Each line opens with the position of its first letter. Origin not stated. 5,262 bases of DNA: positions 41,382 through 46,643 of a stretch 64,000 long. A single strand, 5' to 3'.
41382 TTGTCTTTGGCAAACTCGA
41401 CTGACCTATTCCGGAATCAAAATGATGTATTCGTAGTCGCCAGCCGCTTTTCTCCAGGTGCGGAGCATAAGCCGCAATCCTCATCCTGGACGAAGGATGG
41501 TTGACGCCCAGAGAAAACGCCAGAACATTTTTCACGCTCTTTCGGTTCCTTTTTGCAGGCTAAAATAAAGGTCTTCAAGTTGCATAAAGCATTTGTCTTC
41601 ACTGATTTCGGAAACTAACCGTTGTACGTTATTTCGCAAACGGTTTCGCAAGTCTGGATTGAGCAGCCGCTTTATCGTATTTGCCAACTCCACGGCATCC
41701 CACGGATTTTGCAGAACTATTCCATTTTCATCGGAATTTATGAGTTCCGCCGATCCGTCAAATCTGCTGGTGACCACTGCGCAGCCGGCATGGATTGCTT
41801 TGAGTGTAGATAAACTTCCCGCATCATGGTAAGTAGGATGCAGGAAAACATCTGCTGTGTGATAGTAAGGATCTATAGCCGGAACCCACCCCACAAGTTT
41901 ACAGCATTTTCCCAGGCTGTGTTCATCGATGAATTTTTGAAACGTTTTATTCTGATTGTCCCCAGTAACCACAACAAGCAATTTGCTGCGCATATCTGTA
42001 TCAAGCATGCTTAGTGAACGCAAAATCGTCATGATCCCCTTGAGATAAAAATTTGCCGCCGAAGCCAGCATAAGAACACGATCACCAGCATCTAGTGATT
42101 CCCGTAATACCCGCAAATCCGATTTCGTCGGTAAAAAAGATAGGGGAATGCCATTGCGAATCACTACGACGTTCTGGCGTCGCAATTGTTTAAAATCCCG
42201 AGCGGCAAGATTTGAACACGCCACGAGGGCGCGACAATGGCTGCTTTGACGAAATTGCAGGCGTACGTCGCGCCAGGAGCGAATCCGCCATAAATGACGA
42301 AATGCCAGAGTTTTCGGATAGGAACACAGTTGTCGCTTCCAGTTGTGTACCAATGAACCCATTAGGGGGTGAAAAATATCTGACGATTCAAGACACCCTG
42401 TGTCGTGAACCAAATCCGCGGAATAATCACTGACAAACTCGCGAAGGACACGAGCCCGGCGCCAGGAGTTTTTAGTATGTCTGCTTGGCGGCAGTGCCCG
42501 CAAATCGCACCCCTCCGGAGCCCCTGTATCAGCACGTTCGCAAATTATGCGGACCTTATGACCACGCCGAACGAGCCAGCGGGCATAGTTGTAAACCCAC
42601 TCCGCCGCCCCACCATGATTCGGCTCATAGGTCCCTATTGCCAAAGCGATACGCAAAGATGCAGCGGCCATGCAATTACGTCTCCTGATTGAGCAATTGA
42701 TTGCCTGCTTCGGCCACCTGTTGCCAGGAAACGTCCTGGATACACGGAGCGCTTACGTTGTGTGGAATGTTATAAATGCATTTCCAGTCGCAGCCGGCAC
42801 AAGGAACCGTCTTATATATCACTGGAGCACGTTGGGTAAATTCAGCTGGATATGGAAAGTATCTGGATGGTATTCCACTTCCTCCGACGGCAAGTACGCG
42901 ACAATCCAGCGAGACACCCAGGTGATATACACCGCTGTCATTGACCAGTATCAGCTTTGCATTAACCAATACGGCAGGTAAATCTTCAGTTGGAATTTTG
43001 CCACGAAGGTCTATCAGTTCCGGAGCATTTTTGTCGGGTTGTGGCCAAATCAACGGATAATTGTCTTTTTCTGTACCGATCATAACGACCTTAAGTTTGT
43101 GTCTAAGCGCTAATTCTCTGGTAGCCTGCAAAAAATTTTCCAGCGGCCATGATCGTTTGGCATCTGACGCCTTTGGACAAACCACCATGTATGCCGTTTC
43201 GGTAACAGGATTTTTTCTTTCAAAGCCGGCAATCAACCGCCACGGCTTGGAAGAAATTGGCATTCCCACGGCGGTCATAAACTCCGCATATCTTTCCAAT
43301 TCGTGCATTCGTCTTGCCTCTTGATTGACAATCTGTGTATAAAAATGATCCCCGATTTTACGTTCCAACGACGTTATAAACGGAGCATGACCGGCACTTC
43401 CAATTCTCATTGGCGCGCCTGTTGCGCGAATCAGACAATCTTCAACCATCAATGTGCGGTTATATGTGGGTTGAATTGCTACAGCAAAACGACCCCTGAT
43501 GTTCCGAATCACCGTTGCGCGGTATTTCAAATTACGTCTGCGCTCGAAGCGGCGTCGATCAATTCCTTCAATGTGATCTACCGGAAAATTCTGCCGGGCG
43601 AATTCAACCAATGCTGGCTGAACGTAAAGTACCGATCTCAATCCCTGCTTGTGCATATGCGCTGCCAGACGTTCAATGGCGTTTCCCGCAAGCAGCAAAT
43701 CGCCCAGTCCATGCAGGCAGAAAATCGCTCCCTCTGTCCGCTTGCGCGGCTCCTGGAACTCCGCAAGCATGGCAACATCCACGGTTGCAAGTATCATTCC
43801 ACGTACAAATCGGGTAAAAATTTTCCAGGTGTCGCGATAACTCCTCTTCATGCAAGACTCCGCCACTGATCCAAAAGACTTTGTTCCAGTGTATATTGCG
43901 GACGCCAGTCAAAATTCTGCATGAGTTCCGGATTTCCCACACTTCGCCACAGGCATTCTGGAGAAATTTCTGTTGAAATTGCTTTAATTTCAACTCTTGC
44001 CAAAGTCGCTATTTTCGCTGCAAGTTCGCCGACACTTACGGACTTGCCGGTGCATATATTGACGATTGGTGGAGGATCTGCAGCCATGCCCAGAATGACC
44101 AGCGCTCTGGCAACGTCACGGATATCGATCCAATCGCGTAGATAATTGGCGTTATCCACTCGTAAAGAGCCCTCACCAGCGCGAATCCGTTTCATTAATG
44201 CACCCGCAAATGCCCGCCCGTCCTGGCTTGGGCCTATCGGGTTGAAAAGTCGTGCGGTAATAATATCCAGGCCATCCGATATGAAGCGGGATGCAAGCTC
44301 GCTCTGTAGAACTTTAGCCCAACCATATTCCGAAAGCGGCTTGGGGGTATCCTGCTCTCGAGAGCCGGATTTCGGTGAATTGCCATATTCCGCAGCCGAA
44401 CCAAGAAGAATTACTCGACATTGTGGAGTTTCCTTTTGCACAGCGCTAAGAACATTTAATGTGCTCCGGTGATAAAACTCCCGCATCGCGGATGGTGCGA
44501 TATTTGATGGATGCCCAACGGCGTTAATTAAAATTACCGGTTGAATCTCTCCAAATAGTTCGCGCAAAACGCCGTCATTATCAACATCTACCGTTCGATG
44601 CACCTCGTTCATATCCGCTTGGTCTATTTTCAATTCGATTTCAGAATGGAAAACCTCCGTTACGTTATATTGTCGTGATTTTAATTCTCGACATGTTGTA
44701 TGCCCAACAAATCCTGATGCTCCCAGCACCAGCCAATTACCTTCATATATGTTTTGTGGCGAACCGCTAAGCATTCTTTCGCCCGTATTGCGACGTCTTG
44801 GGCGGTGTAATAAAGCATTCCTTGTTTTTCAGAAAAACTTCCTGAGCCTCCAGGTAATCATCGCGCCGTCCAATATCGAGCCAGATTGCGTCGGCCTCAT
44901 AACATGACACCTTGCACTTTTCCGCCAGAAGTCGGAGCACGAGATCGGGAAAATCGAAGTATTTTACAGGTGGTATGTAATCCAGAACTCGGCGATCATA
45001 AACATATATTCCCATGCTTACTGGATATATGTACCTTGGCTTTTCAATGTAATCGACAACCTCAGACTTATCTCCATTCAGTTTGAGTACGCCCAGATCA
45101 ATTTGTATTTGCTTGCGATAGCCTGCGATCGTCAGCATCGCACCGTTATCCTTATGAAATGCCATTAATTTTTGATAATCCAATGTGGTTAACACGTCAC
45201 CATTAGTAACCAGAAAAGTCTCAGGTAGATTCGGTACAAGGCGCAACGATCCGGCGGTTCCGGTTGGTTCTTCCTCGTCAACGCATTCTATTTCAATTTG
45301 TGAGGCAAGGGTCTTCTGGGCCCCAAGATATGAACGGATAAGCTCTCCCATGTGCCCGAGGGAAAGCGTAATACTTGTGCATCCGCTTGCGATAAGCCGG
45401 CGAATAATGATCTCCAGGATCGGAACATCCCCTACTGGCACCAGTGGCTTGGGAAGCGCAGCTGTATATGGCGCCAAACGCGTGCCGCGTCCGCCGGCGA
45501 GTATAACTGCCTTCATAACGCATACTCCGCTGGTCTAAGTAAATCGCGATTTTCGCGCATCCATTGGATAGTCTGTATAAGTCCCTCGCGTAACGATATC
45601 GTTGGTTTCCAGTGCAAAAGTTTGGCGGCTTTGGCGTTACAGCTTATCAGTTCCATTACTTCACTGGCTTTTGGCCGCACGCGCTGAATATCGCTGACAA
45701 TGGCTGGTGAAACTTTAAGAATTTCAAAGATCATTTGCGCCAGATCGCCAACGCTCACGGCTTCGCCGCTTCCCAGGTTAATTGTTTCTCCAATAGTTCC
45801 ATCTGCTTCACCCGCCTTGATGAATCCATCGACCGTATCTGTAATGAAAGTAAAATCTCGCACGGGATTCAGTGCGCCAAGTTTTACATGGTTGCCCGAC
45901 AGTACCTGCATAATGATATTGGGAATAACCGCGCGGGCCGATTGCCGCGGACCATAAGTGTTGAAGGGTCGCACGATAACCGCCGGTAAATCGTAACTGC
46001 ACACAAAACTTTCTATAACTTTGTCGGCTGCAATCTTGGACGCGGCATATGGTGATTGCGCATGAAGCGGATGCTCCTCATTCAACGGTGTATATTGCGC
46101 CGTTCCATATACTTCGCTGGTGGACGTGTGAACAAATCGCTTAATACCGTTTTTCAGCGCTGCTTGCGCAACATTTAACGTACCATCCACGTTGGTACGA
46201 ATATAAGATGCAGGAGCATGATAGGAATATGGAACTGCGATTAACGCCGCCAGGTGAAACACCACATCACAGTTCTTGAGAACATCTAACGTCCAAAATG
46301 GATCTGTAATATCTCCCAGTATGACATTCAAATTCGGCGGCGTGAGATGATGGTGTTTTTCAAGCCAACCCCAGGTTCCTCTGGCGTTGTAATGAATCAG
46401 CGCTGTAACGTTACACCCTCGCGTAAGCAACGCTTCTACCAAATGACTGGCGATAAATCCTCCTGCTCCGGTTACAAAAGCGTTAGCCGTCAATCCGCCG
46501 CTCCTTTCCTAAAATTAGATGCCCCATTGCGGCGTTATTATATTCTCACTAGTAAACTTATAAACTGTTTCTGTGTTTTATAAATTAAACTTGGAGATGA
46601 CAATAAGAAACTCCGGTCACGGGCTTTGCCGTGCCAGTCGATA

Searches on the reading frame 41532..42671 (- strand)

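Call 54: search_protein_families(library=pfam, proteins=[window:41532-42671:-], max_evalue=0.001)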
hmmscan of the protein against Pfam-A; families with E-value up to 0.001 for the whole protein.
window:41532-42671:- (379 aa): 4 families
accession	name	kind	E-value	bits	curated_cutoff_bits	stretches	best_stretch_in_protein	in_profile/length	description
PF00534.26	Glycos_transf_1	-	2.3e-22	79.8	26.4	1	196-350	13-170/172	Glycosyl transferases group 1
PF13692.12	Glyco_trans_1_4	-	4.7e-19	69.5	27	1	199-338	4-141/142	Glycosyl transferases group 1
PF13439.12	Glyco_transf_4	-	2.2e-14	54.3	28.5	1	20-178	2-169/170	Glycosyltransferase Family 4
PF13579.12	Glyco_trans_4_4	-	1e-11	45.8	29.7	1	20-174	1-158/158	Glycosyl transferase 4-like domain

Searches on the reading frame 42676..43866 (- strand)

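Call 54: search_protein_families(library=pfam, proteins=[window:42676-43866:-], max_evalue=0.001)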
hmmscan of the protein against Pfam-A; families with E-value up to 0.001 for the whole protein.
window:42676-43866:- (396 aa): 1 family
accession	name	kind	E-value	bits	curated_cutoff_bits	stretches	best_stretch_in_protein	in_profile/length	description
PF01075.23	Glyco_transf_9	-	4.6e-13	49.5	22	1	144-344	27-225/247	Glycosyltransferase family 9 (heptosyltransferase)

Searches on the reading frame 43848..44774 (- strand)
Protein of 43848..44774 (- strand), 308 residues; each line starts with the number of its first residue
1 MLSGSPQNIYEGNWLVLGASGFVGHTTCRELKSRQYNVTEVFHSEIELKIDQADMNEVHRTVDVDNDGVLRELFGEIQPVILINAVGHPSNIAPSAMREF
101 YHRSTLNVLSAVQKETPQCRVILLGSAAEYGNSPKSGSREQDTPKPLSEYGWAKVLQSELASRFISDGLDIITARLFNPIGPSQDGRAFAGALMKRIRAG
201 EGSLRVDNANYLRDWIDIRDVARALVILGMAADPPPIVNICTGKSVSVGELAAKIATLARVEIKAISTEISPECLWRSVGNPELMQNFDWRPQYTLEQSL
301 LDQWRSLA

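Call 54: search_protein_families(library=pfam, proteins=[window:43848-44774:-], max_evalue=0.001)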
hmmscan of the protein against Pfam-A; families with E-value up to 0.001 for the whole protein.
window:43848-44774:- (308 aa): 3 families
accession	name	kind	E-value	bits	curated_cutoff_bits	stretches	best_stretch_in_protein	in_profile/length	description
PF01370.27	Epimerase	-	6.4e-33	114.6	20.9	1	14-241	1-240/240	NAD dependent epimerase/dehydratase family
PF16363.11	GDP_Man_Dehyd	-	4.7e-24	85.9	27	1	15-263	1-270/332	GDP-mannose 4,6 dehydratase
PF04321.23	RmlD_sub_bind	-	0.00023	20.8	27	1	15-272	4-247/287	RmlD substrate binding domain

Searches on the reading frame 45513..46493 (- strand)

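Call 54: search_protein_families(library=pfam, proteins=[window:45513-46493:-], max_evalue=0.001)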
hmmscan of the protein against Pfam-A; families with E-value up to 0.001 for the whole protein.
window:45513-46493:- (326 aa): 9 families
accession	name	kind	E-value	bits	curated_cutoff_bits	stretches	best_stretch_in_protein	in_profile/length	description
PF16363.11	GDP_Man_Dehyd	-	2e-64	218.6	27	1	6-305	1-329/332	GDP-mannose 4,6 dehydratase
PF01370.27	Epimerase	-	1.7e-57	195.1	20.9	1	6-241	2-240/240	NAD dependent epimerase/dehydratase family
PF02719.21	Polysacc_synt_2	-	2.5e-22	79.9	20.2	1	6-264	2-252/293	Polysaccharide biosynthesis protein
PF01073.25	3Beta_HSD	-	2.7e-21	76.3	22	1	7-220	2-221/280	3-beta hydroxysteroid dehydrogenase/isomerase family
PF07993.18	NAD_binding_4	-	8e-19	68.2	20.1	1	7-182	1-210/258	Male sterility protein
PF13460.12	NAD_binding_10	-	5.6e-15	56.1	27.2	1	9-178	1-145/184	NAD(P)H-binding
PF04321.23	RmlD_sub_bind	-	1.2e-12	48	27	1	6-274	4-240/287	RmlD substrate binding domain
PF05368.20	NmrA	-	1.9e-08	34.7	27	1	6-125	6-107/298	NmrA-like family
PF00106.31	adh_short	-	5.1e-05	23.3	26.6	1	4-163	2-163/195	short chain dehydrogenase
